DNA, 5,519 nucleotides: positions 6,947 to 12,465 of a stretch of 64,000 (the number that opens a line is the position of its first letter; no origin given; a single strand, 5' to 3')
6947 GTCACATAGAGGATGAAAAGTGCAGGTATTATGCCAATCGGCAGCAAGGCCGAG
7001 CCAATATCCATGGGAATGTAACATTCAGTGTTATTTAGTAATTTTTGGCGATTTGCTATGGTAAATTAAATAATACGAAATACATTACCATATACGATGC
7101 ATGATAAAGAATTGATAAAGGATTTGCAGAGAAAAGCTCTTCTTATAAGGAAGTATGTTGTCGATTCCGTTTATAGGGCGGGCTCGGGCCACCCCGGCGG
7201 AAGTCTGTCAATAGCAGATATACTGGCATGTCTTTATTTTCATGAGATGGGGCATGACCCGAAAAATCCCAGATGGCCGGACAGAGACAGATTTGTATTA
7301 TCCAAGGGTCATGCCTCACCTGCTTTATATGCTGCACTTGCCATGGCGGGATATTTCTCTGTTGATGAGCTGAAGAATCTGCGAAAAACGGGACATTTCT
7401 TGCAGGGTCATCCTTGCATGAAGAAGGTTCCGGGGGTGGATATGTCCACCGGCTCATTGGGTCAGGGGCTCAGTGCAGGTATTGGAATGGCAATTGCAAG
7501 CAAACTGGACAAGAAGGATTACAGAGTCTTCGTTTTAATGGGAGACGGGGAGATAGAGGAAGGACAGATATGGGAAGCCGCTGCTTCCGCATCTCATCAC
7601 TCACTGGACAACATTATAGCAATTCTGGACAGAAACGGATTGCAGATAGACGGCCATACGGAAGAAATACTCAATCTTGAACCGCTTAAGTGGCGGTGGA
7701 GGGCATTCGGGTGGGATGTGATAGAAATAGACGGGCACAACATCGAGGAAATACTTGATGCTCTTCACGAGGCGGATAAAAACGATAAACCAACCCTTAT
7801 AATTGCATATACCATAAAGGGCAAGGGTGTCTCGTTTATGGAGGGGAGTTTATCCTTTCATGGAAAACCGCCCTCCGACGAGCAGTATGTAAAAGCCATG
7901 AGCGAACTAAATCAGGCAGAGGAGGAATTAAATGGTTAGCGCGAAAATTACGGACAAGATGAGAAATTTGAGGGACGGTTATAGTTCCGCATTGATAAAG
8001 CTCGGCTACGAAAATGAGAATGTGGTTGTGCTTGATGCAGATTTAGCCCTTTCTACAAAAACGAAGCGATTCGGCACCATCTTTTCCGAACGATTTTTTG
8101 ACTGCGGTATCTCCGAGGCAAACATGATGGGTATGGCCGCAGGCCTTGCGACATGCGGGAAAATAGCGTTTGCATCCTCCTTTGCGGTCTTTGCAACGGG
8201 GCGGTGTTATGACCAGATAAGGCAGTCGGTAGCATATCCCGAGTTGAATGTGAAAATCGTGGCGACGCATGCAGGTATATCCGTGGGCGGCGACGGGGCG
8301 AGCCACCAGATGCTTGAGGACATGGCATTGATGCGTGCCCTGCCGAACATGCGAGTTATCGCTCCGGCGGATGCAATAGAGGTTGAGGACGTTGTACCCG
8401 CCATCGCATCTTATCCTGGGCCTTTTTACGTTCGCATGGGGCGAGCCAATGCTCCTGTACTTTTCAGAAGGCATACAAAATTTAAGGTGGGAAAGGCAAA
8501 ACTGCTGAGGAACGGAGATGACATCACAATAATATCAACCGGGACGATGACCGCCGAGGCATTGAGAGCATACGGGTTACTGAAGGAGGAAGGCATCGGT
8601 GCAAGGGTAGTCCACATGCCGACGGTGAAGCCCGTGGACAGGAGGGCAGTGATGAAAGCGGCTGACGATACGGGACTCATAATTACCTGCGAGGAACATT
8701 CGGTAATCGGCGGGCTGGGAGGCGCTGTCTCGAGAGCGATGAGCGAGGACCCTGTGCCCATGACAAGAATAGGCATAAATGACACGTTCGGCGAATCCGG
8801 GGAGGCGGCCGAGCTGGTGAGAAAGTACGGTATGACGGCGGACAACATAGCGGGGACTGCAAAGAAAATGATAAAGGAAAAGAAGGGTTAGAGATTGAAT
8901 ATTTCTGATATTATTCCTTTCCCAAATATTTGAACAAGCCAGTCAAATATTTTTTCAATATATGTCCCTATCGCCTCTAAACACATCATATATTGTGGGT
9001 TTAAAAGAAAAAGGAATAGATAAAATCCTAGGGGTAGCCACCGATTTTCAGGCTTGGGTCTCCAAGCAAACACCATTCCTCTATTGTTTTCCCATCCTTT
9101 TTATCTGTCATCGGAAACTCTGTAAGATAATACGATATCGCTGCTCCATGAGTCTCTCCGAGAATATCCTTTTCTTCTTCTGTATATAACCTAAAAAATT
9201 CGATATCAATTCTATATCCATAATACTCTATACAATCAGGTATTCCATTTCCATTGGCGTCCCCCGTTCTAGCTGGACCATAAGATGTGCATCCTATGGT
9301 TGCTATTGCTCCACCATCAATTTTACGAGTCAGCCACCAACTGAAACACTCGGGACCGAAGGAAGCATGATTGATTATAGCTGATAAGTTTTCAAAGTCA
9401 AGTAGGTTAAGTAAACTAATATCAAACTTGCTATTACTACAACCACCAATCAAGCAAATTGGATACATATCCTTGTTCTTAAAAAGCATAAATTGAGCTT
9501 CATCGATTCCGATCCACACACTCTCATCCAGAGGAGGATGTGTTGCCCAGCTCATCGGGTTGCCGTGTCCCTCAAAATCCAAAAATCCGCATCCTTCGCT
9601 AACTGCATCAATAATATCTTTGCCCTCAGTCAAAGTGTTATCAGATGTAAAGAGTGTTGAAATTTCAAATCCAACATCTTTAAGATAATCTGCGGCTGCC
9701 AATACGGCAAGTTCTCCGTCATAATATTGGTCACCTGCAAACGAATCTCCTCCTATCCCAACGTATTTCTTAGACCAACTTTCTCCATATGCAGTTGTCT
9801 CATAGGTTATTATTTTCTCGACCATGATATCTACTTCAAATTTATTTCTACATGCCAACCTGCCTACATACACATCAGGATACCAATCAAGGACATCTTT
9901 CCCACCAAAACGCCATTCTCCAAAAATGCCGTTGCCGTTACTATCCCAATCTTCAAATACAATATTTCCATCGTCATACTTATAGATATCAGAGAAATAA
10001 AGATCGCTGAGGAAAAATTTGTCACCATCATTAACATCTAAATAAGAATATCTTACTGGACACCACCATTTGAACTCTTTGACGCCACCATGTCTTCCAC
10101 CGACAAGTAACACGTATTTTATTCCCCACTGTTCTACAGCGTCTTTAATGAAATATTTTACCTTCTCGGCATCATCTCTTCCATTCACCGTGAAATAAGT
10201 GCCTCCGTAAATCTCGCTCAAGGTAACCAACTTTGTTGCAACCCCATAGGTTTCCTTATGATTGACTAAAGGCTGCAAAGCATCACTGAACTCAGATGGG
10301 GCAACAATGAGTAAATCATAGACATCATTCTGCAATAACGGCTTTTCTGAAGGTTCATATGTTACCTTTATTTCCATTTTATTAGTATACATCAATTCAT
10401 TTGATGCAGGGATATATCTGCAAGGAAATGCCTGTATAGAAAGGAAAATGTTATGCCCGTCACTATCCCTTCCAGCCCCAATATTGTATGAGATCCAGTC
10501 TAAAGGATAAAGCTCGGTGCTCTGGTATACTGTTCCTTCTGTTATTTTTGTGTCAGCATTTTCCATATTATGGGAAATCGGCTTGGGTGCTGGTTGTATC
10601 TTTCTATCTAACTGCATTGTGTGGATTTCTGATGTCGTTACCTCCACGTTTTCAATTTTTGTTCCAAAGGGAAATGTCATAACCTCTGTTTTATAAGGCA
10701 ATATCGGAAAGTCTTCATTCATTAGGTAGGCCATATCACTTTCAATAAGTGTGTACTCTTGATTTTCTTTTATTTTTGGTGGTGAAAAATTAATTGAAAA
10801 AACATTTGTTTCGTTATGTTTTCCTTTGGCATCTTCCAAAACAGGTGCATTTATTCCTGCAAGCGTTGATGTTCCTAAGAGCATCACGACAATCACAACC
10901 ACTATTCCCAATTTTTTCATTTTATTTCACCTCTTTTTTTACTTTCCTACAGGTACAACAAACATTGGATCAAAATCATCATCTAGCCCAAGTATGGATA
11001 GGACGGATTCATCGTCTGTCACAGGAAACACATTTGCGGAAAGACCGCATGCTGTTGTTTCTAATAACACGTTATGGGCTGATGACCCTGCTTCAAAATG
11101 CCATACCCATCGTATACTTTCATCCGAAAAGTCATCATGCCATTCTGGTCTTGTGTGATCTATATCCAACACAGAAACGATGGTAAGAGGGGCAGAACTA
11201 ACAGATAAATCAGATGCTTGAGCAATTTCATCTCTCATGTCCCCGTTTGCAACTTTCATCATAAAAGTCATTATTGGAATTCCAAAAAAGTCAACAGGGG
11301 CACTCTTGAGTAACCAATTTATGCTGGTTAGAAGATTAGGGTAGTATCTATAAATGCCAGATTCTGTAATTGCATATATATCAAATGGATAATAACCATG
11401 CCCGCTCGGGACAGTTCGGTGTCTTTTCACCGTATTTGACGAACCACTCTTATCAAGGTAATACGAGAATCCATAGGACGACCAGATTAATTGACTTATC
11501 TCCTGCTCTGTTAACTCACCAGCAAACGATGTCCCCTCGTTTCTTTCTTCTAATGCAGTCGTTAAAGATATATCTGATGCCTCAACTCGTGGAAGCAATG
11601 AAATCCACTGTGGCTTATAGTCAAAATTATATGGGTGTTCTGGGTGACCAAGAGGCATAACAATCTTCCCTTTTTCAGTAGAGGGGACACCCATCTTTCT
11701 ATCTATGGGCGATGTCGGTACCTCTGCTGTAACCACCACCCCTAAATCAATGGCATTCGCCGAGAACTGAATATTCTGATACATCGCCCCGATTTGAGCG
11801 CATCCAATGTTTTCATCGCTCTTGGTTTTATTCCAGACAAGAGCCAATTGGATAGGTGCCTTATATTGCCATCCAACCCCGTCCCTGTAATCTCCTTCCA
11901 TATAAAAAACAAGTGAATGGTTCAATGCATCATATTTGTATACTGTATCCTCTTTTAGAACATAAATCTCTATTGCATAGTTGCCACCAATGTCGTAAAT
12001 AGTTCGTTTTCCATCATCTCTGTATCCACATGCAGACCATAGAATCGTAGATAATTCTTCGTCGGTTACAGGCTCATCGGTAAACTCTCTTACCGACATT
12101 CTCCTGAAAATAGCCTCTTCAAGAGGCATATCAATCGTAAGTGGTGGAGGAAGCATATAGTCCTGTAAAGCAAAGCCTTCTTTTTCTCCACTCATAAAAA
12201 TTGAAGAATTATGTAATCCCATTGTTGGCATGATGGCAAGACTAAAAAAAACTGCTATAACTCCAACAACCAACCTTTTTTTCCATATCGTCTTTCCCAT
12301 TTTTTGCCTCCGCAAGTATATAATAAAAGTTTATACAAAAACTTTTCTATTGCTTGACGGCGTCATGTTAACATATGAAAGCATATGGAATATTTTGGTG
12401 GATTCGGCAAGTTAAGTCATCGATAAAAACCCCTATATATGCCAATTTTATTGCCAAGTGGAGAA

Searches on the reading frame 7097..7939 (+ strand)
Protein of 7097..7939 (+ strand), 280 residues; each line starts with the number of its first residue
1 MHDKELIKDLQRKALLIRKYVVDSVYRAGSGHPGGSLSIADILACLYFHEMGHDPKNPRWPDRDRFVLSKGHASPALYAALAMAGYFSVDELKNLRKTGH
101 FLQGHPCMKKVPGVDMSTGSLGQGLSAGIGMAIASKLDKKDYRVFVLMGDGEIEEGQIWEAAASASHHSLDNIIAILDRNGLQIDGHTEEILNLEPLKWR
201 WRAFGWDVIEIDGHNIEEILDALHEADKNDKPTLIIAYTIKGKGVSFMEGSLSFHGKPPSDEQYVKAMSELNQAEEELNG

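Call 97: search_protein_families(library=pfam, proteins=[window:7097-7939:+], max_evalue=0.0001)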
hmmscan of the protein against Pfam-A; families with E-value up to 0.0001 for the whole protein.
window:7097-7939:+ (280 aa): 5 families
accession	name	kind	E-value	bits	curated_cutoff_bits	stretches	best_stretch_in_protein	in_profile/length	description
PF00456.26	Transketolase_N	-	2.4e-66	224.4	22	1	15-264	7-268/334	Transketolase, thiamine diphosphate binding domain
PF13292.11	DXP_synthase_N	-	6.5e-14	52.3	21.2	1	8-185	16-176/274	1-deoxy-D-xylulose-5-phosphate synthase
PF00676.26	E1_dh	-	2.3e-08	33.8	22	1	117-235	99-220/300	Dehydrogenase E1 component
PF09364.15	XFP_N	-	7.6e-07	28.7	23.7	1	92-219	111-240/364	XFP N-terminal domain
PF02775.26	TPP_enzyme_C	-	6.5e-06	26.4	21.9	0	118-235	27-149/151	Thiamine pyrophosphate enzyme, C-terminal TPP binding domain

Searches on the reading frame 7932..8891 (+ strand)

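Call 97: search_protein_families(library=pfam, proteins=[window:7932-8891:+], max_evalue=0.0001)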
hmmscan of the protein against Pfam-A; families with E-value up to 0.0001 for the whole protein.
window:7932-8891:+ (319 aa): 3 families
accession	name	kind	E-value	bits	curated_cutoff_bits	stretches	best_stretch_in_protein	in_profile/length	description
PF02779.29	Transket_pyr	-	6.3e-45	153.4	27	1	12-175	4-173/174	Transketolase, pyrimidine binding domain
PF02780.25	Transketolase_C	-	2.4e-31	108.7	25.9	1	187-306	1-124/124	Transketolase, C-terminal domain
PF22613.1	Transketolase_C_1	-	5.7e-08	33.4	27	1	195-302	11-113/113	Transketolase-like TK C-terminal domain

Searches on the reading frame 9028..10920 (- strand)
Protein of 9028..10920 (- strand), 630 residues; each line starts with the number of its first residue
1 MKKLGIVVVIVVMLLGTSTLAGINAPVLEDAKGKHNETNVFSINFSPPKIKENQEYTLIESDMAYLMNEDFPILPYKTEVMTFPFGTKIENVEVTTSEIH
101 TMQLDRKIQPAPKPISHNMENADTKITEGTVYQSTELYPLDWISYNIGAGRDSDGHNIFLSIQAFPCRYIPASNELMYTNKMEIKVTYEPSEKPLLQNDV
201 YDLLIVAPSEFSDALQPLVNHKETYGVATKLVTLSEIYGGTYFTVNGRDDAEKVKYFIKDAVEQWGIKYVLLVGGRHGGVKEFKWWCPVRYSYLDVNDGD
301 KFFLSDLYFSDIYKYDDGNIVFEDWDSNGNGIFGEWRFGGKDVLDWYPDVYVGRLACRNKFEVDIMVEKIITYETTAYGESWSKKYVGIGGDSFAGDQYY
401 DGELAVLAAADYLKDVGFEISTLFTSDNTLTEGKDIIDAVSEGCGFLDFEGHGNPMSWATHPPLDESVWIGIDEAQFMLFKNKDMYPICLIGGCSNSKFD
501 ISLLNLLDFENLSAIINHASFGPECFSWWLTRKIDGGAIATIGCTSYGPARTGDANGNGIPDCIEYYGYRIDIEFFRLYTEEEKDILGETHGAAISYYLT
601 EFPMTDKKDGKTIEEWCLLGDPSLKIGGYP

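Call 97: search_protein_families(library=pfam, proteins=[window:9028-10920:-], max_evalue=0.0001)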
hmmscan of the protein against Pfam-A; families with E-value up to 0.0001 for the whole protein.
window:9028-10920:- (630 aa): 2 families
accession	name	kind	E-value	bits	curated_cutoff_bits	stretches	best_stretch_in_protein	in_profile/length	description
PF01364.23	Peptidase_C25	-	7.1e-51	174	23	1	204-625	2-373/374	Peptidase family C25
PF08126.16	Propeptide_C25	-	1.1e-06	28.4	22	1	66-198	54-182/205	Propeptide_C25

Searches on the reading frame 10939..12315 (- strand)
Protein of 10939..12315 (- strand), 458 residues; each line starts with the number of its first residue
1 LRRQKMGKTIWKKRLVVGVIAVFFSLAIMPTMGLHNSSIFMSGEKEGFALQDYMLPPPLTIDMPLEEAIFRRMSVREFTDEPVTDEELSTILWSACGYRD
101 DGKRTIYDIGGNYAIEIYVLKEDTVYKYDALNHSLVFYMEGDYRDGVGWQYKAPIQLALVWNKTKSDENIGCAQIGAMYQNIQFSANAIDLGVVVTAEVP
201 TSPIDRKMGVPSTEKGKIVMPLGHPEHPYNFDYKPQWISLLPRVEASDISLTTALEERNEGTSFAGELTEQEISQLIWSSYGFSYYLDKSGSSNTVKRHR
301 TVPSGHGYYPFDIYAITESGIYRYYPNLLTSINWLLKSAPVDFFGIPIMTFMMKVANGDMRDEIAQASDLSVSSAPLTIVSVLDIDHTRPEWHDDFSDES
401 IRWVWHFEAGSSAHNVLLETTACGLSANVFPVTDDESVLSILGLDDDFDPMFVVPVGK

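Call 98: search_protein_families(library=pfam, proteins=[window:10939-12315:-], max_evalue=0.0001)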
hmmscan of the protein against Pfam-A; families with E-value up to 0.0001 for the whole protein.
window:10939-12315:- (458 aa): 1 family
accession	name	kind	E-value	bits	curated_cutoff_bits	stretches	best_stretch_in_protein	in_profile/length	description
PF00881.29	Nitroreductase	-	1.2e-24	87.8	23.5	2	70-224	2-167/167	Nitroreductase family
